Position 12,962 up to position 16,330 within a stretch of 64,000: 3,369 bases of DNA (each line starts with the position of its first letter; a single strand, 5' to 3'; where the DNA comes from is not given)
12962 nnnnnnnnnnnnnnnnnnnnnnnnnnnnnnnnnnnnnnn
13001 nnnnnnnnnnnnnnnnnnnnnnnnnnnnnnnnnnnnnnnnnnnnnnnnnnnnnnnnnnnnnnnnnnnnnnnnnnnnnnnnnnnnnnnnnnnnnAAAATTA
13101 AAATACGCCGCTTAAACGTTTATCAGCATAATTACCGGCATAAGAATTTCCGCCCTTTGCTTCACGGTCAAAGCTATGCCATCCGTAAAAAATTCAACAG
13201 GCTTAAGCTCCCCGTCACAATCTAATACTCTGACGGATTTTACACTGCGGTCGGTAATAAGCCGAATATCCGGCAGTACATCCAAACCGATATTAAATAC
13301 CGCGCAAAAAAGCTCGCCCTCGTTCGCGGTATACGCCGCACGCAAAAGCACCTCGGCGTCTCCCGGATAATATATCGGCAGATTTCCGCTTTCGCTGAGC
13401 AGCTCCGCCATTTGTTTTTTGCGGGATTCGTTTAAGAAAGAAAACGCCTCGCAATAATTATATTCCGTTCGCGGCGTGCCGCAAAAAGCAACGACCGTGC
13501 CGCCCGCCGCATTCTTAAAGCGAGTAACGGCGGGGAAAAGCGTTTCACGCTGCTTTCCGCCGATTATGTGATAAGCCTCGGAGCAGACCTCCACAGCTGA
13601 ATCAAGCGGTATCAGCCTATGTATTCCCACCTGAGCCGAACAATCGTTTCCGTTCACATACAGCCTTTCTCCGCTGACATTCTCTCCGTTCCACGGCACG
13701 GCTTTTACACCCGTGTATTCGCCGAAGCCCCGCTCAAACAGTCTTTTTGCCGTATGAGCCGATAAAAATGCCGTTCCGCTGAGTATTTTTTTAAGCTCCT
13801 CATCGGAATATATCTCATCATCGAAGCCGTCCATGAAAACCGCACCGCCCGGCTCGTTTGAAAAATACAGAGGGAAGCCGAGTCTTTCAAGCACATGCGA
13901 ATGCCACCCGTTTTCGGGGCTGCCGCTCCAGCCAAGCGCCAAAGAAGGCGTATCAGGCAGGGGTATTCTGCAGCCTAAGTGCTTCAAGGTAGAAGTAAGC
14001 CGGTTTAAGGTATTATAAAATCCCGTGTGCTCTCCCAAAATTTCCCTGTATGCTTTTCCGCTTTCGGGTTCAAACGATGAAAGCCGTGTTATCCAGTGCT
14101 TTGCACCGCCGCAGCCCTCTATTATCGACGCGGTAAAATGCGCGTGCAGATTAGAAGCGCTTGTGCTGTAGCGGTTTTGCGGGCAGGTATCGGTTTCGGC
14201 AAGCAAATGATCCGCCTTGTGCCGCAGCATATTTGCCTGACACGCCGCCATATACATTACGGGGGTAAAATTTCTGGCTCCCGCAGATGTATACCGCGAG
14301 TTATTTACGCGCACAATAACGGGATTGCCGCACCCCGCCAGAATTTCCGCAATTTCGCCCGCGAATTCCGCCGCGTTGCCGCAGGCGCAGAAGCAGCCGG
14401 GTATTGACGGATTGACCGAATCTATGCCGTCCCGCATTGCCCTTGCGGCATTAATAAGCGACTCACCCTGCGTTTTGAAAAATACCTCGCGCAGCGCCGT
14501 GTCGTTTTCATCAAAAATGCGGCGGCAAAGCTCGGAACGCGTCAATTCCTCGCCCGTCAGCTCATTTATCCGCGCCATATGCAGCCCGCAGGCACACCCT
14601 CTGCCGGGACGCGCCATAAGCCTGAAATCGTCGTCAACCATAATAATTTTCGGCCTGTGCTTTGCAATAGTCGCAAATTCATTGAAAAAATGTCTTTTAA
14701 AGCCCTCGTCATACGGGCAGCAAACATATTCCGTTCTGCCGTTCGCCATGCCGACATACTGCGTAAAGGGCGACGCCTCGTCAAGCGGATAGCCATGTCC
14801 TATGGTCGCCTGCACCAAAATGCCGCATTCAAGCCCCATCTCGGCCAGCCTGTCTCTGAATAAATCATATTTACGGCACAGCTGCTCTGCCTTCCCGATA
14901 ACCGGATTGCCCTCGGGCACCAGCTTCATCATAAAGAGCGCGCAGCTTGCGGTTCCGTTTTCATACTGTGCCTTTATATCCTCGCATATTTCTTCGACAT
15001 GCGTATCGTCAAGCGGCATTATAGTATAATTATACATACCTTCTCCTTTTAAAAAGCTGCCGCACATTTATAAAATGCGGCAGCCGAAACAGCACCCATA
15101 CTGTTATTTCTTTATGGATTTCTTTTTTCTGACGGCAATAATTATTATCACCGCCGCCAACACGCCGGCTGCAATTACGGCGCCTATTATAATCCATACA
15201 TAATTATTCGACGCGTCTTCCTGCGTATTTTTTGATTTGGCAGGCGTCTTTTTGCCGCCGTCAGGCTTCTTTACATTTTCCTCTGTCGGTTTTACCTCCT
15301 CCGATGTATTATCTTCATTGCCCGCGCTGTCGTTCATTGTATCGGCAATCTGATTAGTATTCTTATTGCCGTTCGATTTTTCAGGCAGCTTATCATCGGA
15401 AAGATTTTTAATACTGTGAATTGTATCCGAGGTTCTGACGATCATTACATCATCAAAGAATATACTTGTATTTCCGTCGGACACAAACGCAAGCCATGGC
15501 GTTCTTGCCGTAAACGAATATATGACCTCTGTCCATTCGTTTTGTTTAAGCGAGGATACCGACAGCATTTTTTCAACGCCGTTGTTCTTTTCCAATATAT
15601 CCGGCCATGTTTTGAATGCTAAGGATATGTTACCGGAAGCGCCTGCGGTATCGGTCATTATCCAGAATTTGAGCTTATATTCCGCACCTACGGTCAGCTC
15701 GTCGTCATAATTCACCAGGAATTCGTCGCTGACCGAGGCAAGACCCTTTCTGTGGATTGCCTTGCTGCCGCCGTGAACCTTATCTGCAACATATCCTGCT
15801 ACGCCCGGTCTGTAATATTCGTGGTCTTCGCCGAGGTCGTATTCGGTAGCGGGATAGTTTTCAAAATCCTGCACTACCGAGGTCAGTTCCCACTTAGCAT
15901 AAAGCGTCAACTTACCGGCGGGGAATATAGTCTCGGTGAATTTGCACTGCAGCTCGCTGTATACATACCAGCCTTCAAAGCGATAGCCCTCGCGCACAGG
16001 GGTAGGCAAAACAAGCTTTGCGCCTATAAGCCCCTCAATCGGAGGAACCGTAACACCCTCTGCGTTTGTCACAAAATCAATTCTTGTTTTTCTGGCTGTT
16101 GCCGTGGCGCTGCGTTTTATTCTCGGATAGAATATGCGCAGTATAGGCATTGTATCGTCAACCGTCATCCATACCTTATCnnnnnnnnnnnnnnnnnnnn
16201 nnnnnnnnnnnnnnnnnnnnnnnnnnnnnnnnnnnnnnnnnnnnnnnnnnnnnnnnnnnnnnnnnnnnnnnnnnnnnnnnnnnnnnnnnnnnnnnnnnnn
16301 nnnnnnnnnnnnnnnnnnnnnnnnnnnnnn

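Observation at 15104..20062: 1652-aa C-terminally membrane-anchored surface protein built from four ~310-aa WDG..DPY/GLUG-like modules, with no catalytic domain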

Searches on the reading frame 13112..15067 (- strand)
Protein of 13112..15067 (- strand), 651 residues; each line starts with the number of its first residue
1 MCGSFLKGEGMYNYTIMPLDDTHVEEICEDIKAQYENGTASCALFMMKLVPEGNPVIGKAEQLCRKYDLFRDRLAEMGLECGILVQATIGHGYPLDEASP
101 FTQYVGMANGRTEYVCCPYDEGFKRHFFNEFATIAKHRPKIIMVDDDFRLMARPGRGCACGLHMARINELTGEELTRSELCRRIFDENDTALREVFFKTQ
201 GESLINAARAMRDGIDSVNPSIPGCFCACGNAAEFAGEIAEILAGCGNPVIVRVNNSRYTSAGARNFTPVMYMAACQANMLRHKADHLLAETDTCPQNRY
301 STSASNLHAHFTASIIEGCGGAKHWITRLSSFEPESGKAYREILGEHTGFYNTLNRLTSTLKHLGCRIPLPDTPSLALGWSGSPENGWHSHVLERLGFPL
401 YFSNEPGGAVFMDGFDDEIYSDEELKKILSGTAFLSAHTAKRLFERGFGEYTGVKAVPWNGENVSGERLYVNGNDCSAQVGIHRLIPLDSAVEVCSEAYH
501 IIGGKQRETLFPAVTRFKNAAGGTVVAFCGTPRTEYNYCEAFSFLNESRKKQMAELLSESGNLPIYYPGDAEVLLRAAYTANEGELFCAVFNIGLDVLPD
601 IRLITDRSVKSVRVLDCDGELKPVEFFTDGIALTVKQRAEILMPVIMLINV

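Call 5: search_protein_families(library=pfam, proteins=[window:13112-15067:-], max_evalue=0.001)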
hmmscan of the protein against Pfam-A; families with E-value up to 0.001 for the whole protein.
window:13112-15067:- (651 aa): 0 families

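Call 62: search_solved_structures(query=window:13112-15067:-, max_evalue=0.01)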
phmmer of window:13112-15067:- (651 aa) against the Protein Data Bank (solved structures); distinct sequences matched with E-value up to 0.01: 0.

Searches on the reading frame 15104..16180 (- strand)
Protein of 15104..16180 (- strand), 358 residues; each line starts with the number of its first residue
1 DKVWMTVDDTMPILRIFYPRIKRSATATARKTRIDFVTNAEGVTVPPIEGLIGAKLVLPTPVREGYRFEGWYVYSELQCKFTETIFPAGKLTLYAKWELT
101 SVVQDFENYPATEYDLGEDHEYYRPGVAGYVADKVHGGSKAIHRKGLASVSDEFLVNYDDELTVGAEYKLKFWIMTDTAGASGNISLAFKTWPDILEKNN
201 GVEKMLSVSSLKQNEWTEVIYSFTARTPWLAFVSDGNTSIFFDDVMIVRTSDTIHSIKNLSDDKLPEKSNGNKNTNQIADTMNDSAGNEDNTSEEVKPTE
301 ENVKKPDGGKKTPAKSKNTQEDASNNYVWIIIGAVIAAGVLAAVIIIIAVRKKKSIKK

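Call 10: search_solved_structures(query=window:15104-16180:-, max_evalue=10, show_alignments=2)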
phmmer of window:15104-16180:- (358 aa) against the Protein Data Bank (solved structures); distinct sequences matched with E-value up to 10: 1.
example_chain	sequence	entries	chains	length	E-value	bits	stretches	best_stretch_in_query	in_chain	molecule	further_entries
2y5p_A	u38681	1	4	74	0.36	13.1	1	51-97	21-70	INTERNALIN B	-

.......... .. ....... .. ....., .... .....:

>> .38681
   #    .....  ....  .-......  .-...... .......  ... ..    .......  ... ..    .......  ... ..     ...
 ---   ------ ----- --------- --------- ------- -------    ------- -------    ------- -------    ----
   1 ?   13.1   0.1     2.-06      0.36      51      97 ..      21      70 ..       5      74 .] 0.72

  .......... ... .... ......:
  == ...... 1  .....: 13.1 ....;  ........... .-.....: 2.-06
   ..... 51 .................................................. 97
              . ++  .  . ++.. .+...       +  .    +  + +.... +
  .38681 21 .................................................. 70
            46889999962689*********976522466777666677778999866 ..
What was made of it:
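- Tried and rejected: The C-terminal region alone against PDB sequences gave only a marginal InlB hit (call 10).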
